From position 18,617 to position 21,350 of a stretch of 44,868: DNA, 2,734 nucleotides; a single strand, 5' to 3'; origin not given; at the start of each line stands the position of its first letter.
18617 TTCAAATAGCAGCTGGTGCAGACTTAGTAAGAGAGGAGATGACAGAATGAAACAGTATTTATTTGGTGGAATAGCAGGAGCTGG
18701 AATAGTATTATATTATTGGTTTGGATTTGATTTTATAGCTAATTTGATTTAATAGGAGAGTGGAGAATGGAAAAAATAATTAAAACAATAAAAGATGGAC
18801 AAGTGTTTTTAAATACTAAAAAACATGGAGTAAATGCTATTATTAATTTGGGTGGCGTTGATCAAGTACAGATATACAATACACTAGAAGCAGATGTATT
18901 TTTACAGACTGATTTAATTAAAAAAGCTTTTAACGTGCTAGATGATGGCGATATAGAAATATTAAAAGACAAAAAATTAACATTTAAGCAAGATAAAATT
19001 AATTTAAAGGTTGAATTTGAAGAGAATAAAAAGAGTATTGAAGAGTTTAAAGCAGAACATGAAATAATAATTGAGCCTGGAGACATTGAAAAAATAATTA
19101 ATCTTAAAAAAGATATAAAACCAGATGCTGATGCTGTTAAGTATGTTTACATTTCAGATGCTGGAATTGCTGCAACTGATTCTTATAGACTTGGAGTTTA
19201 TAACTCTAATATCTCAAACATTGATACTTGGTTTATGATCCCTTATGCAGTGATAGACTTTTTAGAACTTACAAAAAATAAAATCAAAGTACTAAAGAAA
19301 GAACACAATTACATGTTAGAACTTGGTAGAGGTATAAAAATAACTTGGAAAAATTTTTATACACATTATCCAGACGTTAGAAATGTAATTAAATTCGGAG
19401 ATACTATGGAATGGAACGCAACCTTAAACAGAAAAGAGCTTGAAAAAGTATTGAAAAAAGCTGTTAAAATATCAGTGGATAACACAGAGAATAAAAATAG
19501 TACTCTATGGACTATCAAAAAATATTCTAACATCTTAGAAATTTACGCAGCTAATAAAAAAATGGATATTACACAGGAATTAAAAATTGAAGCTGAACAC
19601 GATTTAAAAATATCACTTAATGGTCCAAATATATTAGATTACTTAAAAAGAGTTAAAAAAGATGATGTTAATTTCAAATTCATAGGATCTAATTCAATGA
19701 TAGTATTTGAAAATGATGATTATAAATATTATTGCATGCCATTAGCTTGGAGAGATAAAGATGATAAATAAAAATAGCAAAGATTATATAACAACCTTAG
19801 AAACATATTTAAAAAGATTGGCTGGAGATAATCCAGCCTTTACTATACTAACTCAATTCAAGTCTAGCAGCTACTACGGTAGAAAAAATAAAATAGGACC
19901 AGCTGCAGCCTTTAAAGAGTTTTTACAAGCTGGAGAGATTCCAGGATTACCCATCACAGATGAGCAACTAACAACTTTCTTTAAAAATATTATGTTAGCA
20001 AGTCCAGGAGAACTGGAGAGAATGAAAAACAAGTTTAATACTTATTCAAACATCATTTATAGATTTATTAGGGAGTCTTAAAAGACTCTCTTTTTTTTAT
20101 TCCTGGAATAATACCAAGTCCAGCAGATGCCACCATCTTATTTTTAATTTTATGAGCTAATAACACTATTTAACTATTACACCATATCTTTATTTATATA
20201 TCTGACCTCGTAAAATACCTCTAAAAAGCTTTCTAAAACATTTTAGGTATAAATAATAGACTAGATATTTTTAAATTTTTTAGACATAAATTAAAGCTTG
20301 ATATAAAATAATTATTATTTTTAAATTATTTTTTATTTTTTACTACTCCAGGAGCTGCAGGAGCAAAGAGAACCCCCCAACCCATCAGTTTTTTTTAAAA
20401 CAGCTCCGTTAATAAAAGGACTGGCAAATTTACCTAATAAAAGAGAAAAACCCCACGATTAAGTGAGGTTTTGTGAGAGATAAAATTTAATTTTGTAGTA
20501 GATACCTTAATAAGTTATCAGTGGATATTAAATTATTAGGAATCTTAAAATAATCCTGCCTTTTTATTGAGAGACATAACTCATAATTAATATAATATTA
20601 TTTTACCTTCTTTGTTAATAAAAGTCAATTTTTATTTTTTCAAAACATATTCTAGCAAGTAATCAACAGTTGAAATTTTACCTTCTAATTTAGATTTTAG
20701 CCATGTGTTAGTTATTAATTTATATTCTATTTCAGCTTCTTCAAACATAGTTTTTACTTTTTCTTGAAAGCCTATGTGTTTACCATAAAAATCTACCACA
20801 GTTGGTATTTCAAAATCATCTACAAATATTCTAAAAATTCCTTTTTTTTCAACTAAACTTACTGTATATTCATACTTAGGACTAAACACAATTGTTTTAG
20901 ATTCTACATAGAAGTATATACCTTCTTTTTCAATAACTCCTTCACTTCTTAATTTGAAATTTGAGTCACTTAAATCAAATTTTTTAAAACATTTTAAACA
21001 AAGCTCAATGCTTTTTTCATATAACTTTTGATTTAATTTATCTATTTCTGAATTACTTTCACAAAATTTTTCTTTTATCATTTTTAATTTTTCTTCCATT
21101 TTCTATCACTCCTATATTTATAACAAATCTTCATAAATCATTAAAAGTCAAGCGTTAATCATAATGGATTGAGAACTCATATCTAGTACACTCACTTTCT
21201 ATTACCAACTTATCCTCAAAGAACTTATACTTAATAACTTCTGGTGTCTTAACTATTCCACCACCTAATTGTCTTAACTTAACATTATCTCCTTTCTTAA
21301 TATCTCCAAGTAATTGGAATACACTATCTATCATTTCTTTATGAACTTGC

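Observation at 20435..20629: Promoter- and terminator-bounded ~160-nt transcript with no ORF: putative phage sRNA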

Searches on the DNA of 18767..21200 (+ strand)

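Call 6: search_dna_similar(query=window:19700-21200:+, collection=phages, mode=distant, max_rows=30)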
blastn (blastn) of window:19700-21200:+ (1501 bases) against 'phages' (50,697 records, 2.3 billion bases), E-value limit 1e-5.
Records with a match: 4; places in all: 4; records where one place covers at least 80% of the query: 0.
Best place of each record, by identity: 60-80% 4.
By first word of the organism name: Fusobacterium 4.
By host as written in the record: Fusobacterium nucleatum ATCC 10953 2; Fusobacterium nucleatum 2.
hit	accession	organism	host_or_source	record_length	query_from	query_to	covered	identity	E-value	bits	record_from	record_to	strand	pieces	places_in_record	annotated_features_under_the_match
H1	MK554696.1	Fusobacterium phage Fnu1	Fusobacterium nucleatum ATCC 10953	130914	533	637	7%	75.5%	1e-8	69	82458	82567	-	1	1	none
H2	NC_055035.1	Fusobacterium phage Fnu1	Fusobacterium nucleatum ATCC 10953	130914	533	637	7%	75.5%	1e-8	69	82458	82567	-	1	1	none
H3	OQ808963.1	Fusobacterium phage vB_FnuS_FNU2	Fusobacterium nucleatum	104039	533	637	7%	75.5%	1e-8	69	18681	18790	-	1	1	none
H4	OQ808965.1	Fusobacterium phage vB_FnuS_FNU3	Fusobacterium nucleatum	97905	533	637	7%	75.5%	1e-8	69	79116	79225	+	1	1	none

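Call 9: get_annotated_region(hit=H1, flank=2500)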
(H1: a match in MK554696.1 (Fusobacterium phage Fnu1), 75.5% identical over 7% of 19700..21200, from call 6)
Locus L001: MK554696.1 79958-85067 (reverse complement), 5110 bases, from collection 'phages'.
description: Fusobacterium phage Fnu1, complete genome.
organism: Fusobacterium phage Fnu1 (NCBI taxid 2530024)
taxonomy: Viruses; Duplodnaviria; Heunggongvirae; Uroviricota; Caudoviricetes; Latrobevirus; Latrobevirus FNU1
host: Fusobacterium nucleatum ATCC 10953; source: -; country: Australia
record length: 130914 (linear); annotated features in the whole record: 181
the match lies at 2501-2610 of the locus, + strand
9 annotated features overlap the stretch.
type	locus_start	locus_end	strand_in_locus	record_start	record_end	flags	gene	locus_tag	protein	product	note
CDS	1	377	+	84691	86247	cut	-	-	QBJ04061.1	hypothetical protein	111. hypothetical protein FUSO4_11650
CDS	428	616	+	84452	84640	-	-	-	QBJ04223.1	hypothetical protein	110. No significant similarity found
CDS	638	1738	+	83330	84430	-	-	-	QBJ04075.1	DNA cytosine methyltransferase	109. DNA cytosine methyltransferase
CDS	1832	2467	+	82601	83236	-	-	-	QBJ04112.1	hypothetical protein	108. hypothetical protein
CDS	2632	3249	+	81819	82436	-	-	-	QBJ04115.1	hypothetical protein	107. hypothetical protein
CDS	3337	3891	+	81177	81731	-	-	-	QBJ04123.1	hypothetical protein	106. hypothetical protein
CDS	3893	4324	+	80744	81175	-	-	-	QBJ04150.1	O-acetyl-ADP-ribose deacetylase 1-like protein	105. PREDICTED: O-acetyl-ADP-ribose deacetylase 1-like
CDS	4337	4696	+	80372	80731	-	-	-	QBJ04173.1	hypothetical protein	105. hypothetical protein TBLA_0I01080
CDS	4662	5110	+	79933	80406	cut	-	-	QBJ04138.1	hypothetical protein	104. No significant similarity found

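Call 24: search_rna_families(source=window, start=20050, end=20680, threshold=evalue, max_evalue=10, show_alignments=3)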
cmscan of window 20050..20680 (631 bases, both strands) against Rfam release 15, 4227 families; matches with E-value up to 10: 13.
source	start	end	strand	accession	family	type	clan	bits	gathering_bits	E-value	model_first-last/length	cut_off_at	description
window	20445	20537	-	RF02379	csRNA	Gene; sRNA;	-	22.4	57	1.7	1-93/93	no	Cia-dependent small RNA csRNA1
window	20446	20519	-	RF02701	PsrR1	Gene; sRNA;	-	21.4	42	0.15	1-79/79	no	Photosynthesis regulatory RNA1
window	20050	20099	+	RF02869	ncS025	Gene; sRNA;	-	19.7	46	0.47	37-85/85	5'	Burkholderia sRNA 25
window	20410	20497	-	RF02846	Ref84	Gene; antisense;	-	19.7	52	6.8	1-87/87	no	Enterococcus sRNA 84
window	20050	20098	+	RF01489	sbrA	Gene; sRNA;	-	18.3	45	0.46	15-71/71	5'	Listeria sRNA sbrA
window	20442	20519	-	RF02428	SpF11_sRNA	Gene; sRNA;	-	18.3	54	5.2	1-95/95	no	Streptococcus sRNA SpF11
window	20050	20104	+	RF00558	L20_leader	Cis-reg; leader;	-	18.2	58.7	0.64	55-127/127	5'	Ribosomal protein L20 leader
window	20619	20643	-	RF03918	mir-4922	Gene; miRNA;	-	17.1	82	4.6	21-45/65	no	mir-4922 microRNA precursor family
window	20296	20371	-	RF02058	STnc400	Gene;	-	16.3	80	2.3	1-125/125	no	Gammaproteobacterial sRNA STnc400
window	20439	20514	-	RF01772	rnk_pseudo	Cis-reg; leader;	-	16.2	55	4.9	1-108/108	no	Pseudomonas rnk leader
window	20444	20516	-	RF02573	LLnc147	Gene; sRNA;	-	15.8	127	4.9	1-102/102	no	Lactococcus lactis non-coding RNA 147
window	20411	20506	-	RF01770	rimP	Cis-reg; leader;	-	15.8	47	8.4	1-102/102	no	Gammaprotebacteria rimP leader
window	20314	20394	+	RF02270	nse_sRNA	Gene;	-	15.5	75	9.3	1-73/73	no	Neisseria sigma-E sRNA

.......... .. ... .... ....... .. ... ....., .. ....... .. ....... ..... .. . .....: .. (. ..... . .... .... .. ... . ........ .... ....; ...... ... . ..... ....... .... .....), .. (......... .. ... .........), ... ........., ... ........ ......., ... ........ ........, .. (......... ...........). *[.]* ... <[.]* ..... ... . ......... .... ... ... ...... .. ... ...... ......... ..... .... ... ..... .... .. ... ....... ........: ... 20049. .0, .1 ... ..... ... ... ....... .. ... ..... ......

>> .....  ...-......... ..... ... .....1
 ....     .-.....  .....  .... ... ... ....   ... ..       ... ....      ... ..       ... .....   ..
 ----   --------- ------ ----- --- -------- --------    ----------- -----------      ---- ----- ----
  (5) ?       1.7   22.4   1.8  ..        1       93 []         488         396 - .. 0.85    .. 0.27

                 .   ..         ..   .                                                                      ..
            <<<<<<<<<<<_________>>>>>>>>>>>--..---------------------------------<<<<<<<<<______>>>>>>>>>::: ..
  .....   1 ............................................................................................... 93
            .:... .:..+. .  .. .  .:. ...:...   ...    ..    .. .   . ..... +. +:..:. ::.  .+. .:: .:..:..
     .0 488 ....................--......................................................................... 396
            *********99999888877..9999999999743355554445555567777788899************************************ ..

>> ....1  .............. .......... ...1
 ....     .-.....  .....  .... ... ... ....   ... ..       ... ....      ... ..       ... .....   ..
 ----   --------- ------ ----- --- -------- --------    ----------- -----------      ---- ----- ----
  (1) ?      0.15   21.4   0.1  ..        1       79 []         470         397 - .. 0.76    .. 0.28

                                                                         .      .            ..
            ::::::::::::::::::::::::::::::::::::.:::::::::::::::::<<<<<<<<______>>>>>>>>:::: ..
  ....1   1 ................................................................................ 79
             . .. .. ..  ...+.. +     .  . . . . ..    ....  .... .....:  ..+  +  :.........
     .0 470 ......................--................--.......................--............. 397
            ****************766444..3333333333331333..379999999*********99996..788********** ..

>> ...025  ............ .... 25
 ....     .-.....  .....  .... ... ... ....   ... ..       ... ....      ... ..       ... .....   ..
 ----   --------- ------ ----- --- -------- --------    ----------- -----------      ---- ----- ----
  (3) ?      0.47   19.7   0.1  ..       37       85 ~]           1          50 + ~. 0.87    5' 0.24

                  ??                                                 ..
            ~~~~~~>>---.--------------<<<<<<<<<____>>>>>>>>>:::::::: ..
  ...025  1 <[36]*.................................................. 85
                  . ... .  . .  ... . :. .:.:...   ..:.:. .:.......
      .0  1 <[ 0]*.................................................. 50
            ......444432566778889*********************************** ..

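Call 79: build_rna_model(alignment_id=A7, structure=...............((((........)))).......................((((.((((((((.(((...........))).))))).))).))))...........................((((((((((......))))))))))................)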
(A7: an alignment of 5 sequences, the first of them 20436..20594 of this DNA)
Model R1 built from alignment A7 (5 sequences, 169 columns); structure: as given.
model positions 157; base pairs 29; branch points 2; effective number of sequences 1.04; information 0.591 bits per position. Calibrated on 0.2 Mb of random sequence (short: E-values are rough).
structure used (alignment columns):
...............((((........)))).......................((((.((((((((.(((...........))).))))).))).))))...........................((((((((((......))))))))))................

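Call 80: search_with_rna_model(model_id=R1, sources=[window, L001, L007, L008, L009, L010, L013, L014, L015, L016, L017, L018, L019], max_evalue=1, make_alignment=true, show_alignments=0)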
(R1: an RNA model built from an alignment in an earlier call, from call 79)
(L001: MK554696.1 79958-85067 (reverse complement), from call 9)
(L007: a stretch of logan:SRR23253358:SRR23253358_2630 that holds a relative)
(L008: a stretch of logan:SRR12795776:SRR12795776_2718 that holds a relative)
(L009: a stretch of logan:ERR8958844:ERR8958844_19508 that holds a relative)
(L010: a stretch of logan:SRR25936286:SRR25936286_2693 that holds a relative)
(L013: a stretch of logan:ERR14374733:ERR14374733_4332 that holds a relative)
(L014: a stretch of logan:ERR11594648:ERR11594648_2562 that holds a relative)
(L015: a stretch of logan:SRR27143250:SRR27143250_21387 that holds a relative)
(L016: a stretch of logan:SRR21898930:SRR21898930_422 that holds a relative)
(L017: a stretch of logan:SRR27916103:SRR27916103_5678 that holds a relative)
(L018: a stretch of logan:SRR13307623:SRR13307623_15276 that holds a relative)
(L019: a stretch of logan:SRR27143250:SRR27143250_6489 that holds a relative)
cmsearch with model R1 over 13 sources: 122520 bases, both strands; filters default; matches with E-value up to 1: 12.
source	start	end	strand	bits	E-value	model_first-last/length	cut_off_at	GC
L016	6747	6903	-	190.1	3.5e-35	1-157/157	no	0.29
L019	3278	3435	+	188.2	8.3e-35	1-157/157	no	0.27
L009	7175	7329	-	184.1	5.5e-34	1-157/157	no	0.27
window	20436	20594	-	183.6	6.9e-34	1-157/157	no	0.25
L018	1520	1678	+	183.5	7.3e-34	1-157/157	no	0.26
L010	5656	5769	-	85.8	1.7e-14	1-157/157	no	0.24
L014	6518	6602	-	64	3.6e-10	70-157/157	5'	0.27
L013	5662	5739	-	63.8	3.9e-10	77-157/157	5'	0.28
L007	5731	5877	-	39.4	2.8e-05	1-157/157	no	0.33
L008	4545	4678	-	35.7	0.00015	1-157/157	no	0.33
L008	3984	4113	+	26.7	0.0091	1-157/157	no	0.28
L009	2679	2780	+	21.5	0.099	1-157/157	no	0.26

Alignment A8: 12 matches aligned to the model, 187 columns, each read 5' to 3' on its own strand. Consensus structure (alignment columns), stored with it:
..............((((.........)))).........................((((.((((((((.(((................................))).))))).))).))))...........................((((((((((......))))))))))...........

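Call 83: search_dna_similar(query=window:20082-20631:+, collection=plasmids, mode=distant, max_rows=10, max_evalue=0.001)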
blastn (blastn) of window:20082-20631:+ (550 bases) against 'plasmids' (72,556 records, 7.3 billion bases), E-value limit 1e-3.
No match.

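Call 84: search_dna_similar(query=L007:5290-5915:+, collection=phages, mode=distant, max_rows=10, max_evalue=0.001)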
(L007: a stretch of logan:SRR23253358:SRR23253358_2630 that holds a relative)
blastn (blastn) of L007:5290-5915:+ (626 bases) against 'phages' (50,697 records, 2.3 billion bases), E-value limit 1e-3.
No match.

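Call 87: search_with_rna_model(model_id=R1, sources=[L020, L002, L003, L004], max_evalue=1)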
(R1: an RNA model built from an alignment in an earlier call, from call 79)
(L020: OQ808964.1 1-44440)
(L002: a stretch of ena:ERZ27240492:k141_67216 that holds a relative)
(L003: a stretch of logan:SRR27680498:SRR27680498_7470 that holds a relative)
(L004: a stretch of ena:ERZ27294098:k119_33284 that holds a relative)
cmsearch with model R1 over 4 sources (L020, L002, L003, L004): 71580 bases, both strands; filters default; matches with E-value up to 1: 4.
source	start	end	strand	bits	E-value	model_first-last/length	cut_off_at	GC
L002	5506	5664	+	183.6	4e-34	1-157/157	no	0.25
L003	5085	5243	+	183.6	4e-34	1-157/157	no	0.25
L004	5506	5664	+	183.6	4e-34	1-157/157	no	0.25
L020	10884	11011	+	16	0.71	1-157/157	no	0.27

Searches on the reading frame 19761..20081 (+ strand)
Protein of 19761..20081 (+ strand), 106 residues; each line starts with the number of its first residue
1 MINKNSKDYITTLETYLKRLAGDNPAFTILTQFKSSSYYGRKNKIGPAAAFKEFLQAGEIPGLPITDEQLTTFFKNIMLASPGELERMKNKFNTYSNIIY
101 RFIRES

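Call 15: search_protein_families(library=phrogs, proteins=[window:19761-20081:+])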
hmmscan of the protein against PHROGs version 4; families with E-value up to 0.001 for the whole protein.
window:19761-20081:+ (106 aa): 0 families

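Call 16: search_protein_families(library=pfam, proteins=[window:19761-20081:+], max_evalue=0.01)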
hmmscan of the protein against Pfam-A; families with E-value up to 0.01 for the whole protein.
window:19761-20081:+ (106 aa): 0 families

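Call 18: find_related_loci(query=window:19761-20081:+, collection=viral_contigs, flank=4000)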
Query window:19761-20081:+ (106 aa) in viral_contigs; peptide patterns used: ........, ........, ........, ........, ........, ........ (x = any residue, [..] = any of these).
6 stretches matched a pattern, but none encodes a relative of the query by tblastn (E <= 1e-3).
